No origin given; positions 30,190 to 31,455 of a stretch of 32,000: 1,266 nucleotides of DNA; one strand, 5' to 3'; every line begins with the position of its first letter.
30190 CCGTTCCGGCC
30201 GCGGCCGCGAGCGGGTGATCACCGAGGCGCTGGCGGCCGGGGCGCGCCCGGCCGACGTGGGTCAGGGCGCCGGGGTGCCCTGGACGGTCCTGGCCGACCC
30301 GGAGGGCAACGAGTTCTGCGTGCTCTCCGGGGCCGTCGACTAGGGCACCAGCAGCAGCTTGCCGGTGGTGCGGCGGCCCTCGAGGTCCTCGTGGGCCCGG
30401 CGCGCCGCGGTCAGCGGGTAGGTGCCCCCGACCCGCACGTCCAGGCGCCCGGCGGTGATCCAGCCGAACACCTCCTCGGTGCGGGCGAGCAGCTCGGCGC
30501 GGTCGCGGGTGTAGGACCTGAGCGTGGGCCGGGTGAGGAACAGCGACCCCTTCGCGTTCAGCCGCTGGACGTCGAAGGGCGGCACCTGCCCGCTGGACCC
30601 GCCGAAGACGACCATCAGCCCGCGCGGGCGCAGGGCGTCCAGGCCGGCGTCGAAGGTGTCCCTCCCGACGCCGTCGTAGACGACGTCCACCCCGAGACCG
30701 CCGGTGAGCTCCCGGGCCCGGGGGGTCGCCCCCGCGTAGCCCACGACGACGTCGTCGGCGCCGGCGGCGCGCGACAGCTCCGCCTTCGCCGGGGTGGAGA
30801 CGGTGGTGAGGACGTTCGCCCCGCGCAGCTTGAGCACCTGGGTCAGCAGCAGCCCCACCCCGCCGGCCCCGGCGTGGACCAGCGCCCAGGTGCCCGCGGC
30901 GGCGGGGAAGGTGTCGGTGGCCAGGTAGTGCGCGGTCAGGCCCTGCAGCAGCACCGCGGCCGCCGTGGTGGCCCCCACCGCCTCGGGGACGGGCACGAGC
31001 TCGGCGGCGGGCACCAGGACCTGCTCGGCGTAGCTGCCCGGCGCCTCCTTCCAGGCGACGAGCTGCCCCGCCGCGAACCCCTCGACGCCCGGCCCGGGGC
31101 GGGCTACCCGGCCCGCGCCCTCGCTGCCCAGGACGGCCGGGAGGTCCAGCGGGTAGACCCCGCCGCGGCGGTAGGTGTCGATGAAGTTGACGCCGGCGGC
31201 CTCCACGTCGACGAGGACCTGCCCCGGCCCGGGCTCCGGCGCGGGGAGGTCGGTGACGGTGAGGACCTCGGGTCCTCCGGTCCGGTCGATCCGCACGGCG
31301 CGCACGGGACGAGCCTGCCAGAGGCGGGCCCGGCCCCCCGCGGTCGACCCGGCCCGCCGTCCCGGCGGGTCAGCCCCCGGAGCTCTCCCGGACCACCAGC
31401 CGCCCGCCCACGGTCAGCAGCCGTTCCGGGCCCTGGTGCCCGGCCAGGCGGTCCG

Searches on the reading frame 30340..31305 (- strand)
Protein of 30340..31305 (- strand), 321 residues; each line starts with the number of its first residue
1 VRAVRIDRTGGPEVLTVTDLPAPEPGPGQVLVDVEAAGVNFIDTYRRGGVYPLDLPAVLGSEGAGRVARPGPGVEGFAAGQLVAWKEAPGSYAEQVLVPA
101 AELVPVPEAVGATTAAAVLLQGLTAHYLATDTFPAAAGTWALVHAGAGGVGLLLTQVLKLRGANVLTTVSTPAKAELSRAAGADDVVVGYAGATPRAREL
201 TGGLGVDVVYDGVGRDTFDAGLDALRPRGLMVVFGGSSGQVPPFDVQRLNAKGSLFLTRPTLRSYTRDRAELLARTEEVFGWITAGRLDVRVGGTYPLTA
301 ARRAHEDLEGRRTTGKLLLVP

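Call 65: search_protein_families(library=pfam, proteins=[window:30340-31305:-], max_evalue=0.00001)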
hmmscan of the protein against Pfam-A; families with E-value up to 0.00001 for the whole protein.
window:30340-31305:- (321 aa): 3 families
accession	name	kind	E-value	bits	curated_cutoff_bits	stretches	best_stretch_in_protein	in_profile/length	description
PF00107.32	ADH_zinc_N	-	5.8e-22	78.5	31.8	1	149-253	1-106/129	Zinc-binding dehydrogenase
PF13602.12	ADH_zinc_N_2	-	7.5e-20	72.7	27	1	182-319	2-134/134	Zinc-binding dehydrogenase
PF08240.17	ADH_N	-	4.4e-16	59.4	23.5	1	26-108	1-104/104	Alcohol dehydrogenase GroES-like domain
